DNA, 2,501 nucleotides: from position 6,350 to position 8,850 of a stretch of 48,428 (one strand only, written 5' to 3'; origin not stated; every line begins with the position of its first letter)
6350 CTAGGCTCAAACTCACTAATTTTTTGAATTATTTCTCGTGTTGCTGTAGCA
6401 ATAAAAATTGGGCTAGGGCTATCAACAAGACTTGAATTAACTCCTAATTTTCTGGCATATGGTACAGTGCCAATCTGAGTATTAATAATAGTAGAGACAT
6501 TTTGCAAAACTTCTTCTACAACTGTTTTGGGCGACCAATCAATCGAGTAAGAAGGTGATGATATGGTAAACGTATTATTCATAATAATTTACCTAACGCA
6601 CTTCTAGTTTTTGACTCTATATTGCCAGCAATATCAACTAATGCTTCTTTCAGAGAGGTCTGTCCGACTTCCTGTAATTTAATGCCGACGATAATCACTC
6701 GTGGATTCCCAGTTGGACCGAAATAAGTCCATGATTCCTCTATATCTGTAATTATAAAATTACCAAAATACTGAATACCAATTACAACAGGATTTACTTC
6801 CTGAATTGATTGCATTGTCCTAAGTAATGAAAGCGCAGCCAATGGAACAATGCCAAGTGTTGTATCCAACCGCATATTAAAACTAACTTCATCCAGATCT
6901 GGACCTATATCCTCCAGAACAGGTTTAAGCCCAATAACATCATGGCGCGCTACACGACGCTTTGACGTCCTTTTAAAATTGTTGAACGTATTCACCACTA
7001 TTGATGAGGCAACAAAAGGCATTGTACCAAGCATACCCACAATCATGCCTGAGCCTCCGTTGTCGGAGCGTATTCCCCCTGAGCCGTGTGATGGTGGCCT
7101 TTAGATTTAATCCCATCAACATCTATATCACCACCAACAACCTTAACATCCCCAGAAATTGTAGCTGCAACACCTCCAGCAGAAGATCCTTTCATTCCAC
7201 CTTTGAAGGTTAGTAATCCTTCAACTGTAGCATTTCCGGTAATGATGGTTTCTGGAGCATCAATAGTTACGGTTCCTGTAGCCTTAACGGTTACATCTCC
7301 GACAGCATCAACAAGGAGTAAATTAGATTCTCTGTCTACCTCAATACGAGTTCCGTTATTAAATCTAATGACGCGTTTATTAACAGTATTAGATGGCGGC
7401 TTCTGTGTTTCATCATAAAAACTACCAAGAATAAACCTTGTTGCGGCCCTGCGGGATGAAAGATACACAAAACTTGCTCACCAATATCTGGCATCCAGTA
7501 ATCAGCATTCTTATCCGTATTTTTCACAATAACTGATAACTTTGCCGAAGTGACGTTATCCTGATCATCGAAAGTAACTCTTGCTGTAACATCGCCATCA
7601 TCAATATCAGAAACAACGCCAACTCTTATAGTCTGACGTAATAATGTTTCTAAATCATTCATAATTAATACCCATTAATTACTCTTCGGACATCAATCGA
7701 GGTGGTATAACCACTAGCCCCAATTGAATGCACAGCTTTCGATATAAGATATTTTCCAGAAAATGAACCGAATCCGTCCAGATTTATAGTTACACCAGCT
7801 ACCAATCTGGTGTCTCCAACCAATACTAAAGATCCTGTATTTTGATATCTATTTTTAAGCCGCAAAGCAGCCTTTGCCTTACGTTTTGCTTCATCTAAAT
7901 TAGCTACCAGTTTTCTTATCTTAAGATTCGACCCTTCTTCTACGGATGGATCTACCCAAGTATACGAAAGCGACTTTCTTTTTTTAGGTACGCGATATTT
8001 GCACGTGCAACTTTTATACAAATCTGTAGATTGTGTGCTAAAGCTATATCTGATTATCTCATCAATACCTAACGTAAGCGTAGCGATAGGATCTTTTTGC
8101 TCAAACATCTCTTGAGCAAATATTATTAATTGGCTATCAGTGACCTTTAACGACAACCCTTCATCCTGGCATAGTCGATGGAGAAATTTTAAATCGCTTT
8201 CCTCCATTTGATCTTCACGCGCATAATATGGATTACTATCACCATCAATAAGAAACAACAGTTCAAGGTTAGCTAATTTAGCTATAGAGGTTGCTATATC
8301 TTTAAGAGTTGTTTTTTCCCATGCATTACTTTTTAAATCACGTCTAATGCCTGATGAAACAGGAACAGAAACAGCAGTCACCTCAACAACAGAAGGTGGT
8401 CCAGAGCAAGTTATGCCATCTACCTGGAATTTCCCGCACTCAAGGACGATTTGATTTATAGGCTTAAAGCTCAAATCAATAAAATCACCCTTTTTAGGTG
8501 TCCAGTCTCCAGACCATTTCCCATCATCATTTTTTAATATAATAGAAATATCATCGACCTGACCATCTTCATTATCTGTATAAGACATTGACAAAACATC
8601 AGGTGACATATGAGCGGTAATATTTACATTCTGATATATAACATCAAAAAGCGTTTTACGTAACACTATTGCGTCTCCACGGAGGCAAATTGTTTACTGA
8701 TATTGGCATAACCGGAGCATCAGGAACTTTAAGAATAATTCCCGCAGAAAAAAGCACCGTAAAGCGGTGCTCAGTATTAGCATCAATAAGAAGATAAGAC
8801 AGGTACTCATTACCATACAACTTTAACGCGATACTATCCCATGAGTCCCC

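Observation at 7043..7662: Baseplate gpV-like gene interrupted by a frameshift in a short G/C run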

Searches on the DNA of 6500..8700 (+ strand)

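Call 4: search_dna_similar(query=window:6500-8700:+, collection=phages, mode=near)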
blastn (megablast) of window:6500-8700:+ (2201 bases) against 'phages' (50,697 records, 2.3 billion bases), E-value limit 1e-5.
Records with a match: 5; places in all: 5; records where one place covers at least 80% of the query: 5.
Best place of each record, by identity: >=99% 5.
By first word of the organism name: Yersinia 3; Escherichia 2.
By host as written in the record: Yersinia pestis EV76-CN 3; Escherichia coli 2.
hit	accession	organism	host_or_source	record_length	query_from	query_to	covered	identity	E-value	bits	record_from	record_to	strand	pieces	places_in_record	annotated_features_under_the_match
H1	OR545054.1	Yersinia phage vB_YpM_41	Yersinia pestis EV76-CN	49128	1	2201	100%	99.6%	0e+0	4015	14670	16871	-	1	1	hypothetical protein (x5)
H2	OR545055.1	Yersinia phage vB_YpM_44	Yersinia pestis EV76-CN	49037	1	2201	100%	99.6%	0e+0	4015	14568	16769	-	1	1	hypothetical protein (x5)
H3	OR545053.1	Yersinia phage vB_YpM_39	Yersinia pestis EV76-CN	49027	1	2201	100%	99.3%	0e+0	3982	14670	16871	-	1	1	hypothetical protein (x5)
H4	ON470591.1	Escherichia phage vB_EcoM-613R2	Escherichia coli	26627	1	2201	100%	99.3%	0e+0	3976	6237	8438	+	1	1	tail formation protein | baseplate assembly protein V | hypothetical protein (x2) | tail protein X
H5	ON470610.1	Escherichia phage vB_EcoM-473R2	Escherichia coli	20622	1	2201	100%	99.3%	0e+0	3976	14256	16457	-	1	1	tail formation protein | baseplate assembly protein V | hypothetical protein (x2) | tail protein X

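Call 5: get_annotated_region(hit=H1, flank=1500)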
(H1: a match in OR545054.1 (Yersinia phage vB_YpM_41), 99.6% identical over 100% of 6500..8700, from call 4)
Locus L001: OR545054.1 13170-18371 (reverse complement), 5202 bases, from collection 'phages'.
description: Yersinia phage vB_YpM_41, complete genome.
organism: Yersinia phage vB_YpM_41 (NCBI taxid 3092594)
taxonomy: Viruses
host: Yersinia pestis EV76-CN; source: -; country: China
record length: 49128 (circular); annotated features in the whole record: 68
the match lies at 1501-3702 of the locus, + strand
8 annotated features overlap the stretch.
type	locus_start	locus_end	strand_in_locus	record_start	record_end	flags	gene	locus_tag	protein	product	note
CDS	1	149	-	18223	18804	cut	-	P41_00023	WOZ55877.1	hypothetical protein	-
CDS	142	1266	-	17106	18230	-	-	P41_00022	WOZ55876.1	hypothetical protein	-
CDS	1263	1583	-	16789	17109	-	-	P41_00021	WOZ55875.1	hypothetical protein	-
CDS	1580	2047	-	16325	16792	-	-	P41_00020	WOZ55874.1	hypothetical protein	-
CDS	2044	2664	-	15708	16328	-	-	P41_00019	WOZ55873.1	hypothetical protein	-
CDS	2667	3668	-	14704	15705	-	-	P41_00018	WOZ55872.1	hypothetical protein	-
CDS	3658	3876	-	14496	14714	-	-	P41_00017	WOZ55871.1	hypothetical protein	-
CDS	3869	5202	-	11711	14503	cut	-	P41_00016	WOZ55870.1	hypothetical protein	-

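Call 6: get_annotated_region(hit=H4, flank=1500)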
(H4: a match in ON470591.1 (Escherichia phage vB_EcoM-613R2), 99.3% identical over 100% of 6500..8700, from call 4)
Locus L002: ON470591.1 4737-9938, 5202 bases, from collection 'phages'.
description: Escherichia phage vB_EcoM-613R2, complete genome.
organism: Escherichia phage vB_EcoM-613R2 (NCBI taxid 2946084)
taxonomy: Viruses; Duplodnaviria; Heunggongvirae; Uroviricota; Caudoviricetes
host: Escherichia coli; source: -; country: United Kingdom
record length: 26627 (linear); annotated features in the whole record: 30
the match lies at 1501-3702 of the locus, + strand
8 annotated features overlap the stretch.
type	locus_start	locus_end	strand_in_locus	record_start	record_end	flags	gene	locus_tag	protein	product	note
CDS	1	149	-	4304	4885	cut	-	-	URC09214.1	hypothetical protein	-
CDS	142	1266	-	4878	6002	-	-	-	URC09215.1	baseplate assembly protein J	-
CDS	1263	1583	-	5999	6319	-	-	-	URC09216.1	hypothetical protein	GPW/gp25 family protein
CDS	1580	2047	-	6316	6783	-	-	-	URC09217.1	hypothetical protein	-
CDS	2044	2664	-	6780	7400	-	-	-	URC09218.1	baseplate assembly protein V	-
CDS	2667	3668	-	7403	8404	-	-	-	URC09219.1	tail formation protein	tail formation protein GpD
CDS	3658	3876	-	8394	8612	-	-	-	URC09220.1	tail protein X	P2-like prophage tail protein X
CDS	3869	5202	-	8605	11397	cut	-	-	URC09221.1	tail length tape-measure protein H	-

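Call 7: get_annotated_region(hit=H3, flank=1500)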
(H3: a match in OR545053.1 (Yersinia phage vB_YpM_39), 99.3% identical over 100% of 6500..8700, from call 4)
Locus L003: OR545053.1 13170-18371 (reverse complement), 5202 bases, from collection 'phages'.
description: Yersinia phage vB_YpM_39, complete genome.
organism: Yersinia phage vB_YpM_39 (NCBI taxid 3092593)
taxonomy: Viruses
host: Yersinia pestis EV76-CN; source: -; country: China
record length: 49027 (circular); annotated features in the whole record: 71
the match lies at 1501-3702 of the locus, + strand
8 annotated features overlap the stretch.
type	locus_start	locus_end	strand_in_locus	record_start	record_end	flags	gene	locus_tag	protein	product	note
CDS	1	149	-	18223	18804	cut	-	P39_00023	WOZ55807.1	hypothetical protein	-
CDS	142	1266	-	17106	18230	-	-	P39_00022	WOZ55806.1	hypothetical protein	-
CDS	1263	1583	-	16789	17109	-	-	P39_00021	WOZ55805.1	hypothetical protein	-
CDS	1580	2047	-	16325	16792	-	-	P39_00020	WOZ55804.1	hypothetical protein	-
CDS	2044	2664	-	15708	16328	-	-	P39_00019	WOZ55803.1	hypothetical protein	-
CDS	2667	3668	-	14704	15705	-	-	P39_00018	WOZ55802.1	hypothetical protein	-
CDS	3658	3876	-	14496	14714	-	-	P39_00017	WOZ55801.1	hypothetical protein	-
CDS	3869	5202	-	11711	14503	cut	-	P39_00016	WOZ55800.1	hypothetical protein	-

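Call 9: search_dna_similar(query=window:7043-7662:+, collection=ecoli_genomes, mode=near, max_rows=40)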
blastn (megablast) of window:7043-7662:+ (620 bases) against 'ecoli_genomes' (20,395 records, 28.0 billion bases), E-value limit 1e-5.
Records with a match: 71; places in all: 75; records where one place covers at least 80% of the query: 70.
Genomes with a match: 71 of 5426; with a place that covers at least 80% of the query: 70. Places per genome that has any: lowest 1, median 1, highest 2. On chromosomes: 0 places; on plasmids: 75.
Best place of each record, by identity: >=99% 20; 95-99% 51.
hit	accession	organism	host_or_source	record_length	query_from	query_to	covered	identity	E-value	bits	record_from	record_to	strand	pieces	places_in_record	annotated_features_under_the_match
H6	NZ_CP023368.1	Escherichia coli strain 1428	canine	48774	1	620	100%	99.7%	0e+0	1134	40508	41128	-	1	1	phage baseplate assembly protein V | phage tail protein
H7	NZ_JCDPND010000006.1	Escherichia coli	urban waste bin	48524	1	620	100%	99.7%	0e+0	1134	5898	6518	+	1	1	phage baseplate assembly protein V | phage tail protein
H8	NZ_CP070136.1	Escherichia coli strain FDAARGOS_1281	Homo sapiens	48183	1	620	100%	99.5%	0e+0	1129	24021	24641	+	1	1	phage baseplate assembly protein V | phage tail protein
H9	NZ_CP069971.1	Escherichia coli strain FDAARGOS_1280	Homo sapiens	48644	1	620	100%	99.5%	0e+0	1129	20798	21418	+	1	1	phage baseplate assembly protein V | phage tail protein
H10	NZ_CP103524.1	Escherichia coli strain 2779 - blood draw same patient as ...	Homo sapiens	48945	1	620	100%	99.5%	0e+0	1129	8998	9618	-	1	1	phage baseplate assembly protein V | phage tail protein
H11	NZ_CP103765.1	Escherichia coli strain 5283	Homo sapiens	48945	1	620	100%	99.5%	0e+0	1129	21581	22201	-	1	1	phage baseplate assembly protein V | phage tail protein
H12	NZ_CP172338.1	Escherichia coli strain CE-O153H30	wild bird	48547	1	620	100%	99.5%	0e+0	1129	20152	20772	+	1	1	phage baseplate assembly protein V | phage tail protein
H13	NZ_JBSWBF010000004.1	Escherichia coli strain 405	Homo sapiens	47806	1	620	100%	99.5%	0e+0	1129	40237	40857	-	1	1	phage baseplate assembly protein V | phage tail protein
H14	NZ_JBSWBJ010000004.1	Escherichia coli strain 405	Homo sapiens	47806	1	620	100%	99.5%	0e+0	1129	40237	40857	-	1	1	phage baseplate assembly protein V | phage tail protein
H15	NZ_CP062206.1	Escherichia coli strain C311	Cow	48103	1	620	100%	99.4%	0e+0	1123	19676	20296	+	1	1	phage baseplate assembly protein V | phage tail protein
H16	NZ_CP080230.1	Escherichia coli O141:H4 strain P13-6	Sus scrofa domesticus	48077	1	620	100%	99.4%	0e+0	1123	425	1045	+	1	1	phage baseplate assembly protein V | phage tail protein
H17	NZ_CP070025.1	Escherichia coli strain FDAARGOS_1337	Homo sapiens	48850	1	620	100%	99.4%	0e+0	1123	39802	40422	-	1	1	phage baseplate assembly protein V | phage tail protein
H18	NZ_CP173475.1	Escherichia coli strain 98224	Homo sapiens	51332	1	620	100%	99.4%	0e+0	1123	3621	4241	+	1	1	phage baseplate assembly protein V | phage tail protein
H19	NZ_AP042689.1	Escherichia coli strain OkiPb01714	bovine feces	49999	1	620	100%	99.4%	0e+0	1123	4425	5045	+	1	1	phage baseplate assembly protein V | phage tail protein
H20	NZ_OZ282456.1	Escherichia coli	restricted access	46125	1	620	100%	99.4%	0e+0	1123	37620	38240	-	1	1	phage baseplate assembly protein V | phage tail protein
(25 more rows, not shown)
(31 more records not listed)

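Call 25: search_dna_similar(query=window:7380-7500:+, collection=plasmids, mode=near, max_rows=60)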
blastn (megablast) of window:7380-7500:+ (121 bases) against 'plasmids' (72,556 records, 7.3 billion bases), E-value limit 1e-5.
Records with a match: 59; places in all: 60; records where one place covers at least 80% of the query: 59.
Best place of each record, by identity: >=99% 27; 95-99% 32.
By first word of the organism name: Escherichia 58; Klebsiella 1.
By predicted mobility (MOB-suite, as given by PLSDB): non-mobilizable 59.
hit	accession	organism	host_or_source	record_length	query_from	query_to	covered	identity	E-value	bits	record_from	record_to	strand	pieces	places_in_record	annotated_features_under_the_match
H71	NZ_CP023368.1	Escherichia coli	canine,whole organism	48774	1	121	100%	99.2%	8e-55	219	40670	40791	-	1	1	phage baseplate assembly protein V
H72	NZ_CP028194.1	Escherichia coli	animal,tissue and/or biological fluid ...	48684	1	121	100%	99.2%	8e-55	219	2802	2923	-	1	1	phage baseplate assembly protein V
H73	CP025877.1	Escherichia coli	Homo sapiens,stool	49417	1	121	100%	99.2%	8e-55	219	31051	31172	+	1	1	record has no annotation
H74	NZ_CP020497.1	Escherichia coli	Homo sapiens,human,urine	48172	1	121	100%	99.2%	8e-55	219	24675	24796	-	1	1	phage baseplate assembly protein V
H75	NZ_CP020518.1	Escherichia coli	Homo sapiens,human,urine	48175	1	121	100%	99.2%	8e-55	219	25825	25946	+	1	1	phage baseplate assembly protein V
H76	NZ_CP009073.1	Escherichia coli ATCC 25922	human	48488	1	121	100%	99.2%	8e-55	219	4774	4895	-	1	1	phage baseplate assembly protein V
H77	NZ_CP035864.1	Escherichia coli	Homo sapiens,stool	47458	1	121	100%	99.2%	8e-55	219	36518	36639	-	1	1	phage baseplate assembly protein V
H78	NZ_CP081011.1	Escherichia coli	cell culture,LAB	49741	1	121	100%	99.2%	8e-55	219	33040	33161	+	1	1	phage baseplate assembly protein V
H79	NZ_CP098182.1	Escherichia coli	Canis lupus familiaris,Rectal swab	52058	1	121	100%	99.2%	8e-55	219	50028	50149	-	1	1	phage baseplate assembly protein V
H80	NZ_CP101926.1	Escherichia coli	whole organism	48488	1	121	100%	99.2%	8e-55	219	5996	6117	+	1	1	phage baseplate assembly protein V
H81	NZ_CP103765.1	Escherichia coli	Homo sapiens,blood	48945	1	121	100%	99.2%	8e-55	219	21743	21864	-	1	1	phage baseplate assembly protein V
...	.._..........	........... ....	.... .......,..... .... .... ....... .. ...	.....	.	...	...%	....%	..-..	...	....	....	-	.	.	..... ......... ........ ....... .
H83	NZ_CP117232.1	Escherichia coli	whole organism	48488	1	121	100%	99.2%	8e-55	219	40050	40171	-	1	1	phage baseplate assembly protein V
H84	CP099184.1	Escherichia coli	culture,Pooled sediment sample ...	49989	1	121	100%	99.2%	8e-55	219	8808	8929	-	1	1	phage baseplate assembly protein V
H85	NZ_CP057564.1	Escherichia fergusonii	culture,Pooled sheep faecal samples ...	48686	1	121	100%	99.2%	8e-55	219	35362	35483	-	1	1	phage baseplate assembly protein V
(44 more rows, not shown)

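Call 27: search_dna_similar(query=window:7380-7500:+, collection=ecoli_genomes, mode=near, max_rows=60, rows=spread)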
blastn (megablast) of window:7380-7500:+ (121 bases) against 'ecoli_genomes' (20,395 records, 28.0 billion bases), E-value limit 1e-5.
Records with a match: 71; places in all: 73; records where one place covers at least 80% of the query: 71.
Genomes with a match: 71 of 5426; with a place that covers at least 80% of the query: 71. Places per genome that has any: lowest 1, median 1, highest 2. On chromosomes: 0 places; on plasmids: 73.
Best place of each record, by identity: >=99% 35; 95-99% 36.
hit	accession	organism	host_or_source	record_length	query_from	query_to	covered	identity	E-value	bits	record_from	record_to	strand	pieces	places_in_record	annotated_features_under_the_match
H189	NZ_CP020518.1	Escherichia coli strain 222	Homo sapiens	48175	1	121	100%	99.2%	3e-54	219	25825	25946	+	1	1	phage baseplate assembly protein V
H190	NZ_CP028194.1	Escherichia coli strain CFSAN018748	tissue and/or biological fluid swine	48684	1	121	100%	99.2%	3e-54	219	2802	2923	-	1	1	phage baseplate assembly protein V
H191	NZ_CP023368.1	Escherichia coli strain 1428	canine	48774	1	121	100%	99.2%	3e-54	219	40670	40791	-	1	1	phage baseplate assembly protein V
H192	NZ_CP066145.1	Escherichia coli strain ZLWT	pig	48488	1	121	100%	99.2%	3e-54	219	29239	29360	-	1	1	phage baseplate assembly protein V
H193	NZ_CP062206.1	Escherichia coli strain C311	Cow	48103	1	121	100%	99.2%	3e-54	219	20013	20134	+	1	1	phage baseplate assembly protein V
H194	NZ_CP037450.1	Escherichia coli strain ATCC 25922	missing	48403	1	121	100%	99.2%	3e-54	219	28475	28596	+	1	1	phage baseplate assembly protein V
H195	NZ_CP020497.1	Escherichia coli strain 103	Homo sapiens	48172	1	121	100%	99.2%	3e-54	219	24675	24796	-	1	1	phage baseplate assembly protein V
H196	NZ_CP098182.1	Escherichia coli strain Z0117EC0148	Canis lupus familiaris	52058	1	121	100%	99.2%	3e-54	219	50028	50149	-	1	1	phage baseplate assembly protein V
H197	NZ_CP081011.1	Escherichia coli strain 25POL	LAB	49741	1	121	100%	99.2%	3e-54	219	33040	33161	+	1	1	phage baseplate assembly protein V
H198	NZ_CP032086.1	Escherichia coli strain ATCC 25922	Homo sapiens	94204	1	121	100%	99.2%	3e-54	219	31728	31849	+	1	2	phage baseplate assembly protein V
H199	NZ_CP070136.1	Escherichia coli strain FDAARGOS_1281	Homo sapiens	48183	1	121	100%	99.2%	3e-54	219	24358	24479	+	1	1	phage baseplate assembly protein V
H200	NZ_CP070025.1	Escherichia coli strain FDAARGOS_1337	Homo sapiens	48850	1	121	100%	99.2%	3e-54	219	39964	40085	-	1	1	phage baseplate assembly protein V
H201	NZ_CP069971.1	Escherichia coli strain FDAARGOS_1280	Homo sapiens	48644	1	121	100%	99.2%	3e-54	219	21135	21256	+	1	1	phage baseplate assembly protein V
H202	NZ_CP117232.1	Escherichia coli strain ATCC 25922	missing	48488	1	121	100%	99.2%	3e-54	219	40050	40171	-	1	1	phage baseplate assembly protein V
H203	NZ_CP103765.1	Escherichia coli strain 5283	Homo sapiens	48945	1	121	100%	99.2%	3e-54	219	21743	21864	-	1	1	phage baseplate assembly protein V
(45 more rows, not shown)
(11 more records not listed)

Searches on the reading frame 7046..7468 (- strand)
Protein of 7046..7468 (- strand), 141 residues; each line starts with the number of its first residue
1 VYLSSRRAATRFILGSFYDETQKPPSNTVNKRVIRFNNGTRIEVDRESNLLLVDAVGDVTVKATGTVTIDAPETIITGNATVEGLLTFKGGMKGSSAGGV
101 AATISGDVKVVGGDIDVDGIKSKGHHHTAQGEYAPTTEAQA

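Call 35: search_protein_families(library=pfam, proteins=[window:7046-7468:-], max_evalue=0.01)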
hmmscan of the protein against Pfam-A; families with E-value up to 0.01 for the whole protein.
window:7046-7468:- (141 aa): 1 family
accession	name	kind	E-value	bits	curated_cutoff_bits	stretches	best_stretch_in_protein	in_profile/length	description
PF18715.7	Phage_spike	-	1.6e-07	31.6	28.2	1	58-100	4-43/53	Phage spike trimer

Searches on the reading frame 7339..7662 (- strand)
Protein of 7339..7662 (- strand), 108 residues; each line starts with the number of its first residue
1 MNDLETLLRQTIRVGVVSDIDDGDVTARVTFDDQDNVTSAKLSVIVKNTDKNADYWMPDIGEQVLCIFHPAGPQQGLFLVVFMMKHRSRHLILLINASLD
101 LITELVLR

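Call 23: find_encoding_contigs(protein=window:7339-7662:-, flank=3000, max_places=10)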
Protein seq(108 aa) (108 aa): no gene with exactly this product is on record in the collection.

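Call 35: search_protein_families(library=pfam, proteins=[window:7339-7662:-], max_evalue=0.01)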
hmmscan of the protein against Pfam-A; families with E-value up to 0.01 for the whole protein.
window:7339-7662:- (108 aa): 1 family
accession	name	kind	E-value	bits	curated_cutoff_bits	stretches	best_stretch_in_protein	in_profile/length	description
PF04717.18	Phage_base_V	-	1.2e-05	26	23.8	1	14-80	2-72/75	Type VI secretion system/phage-baseplate injector OB domain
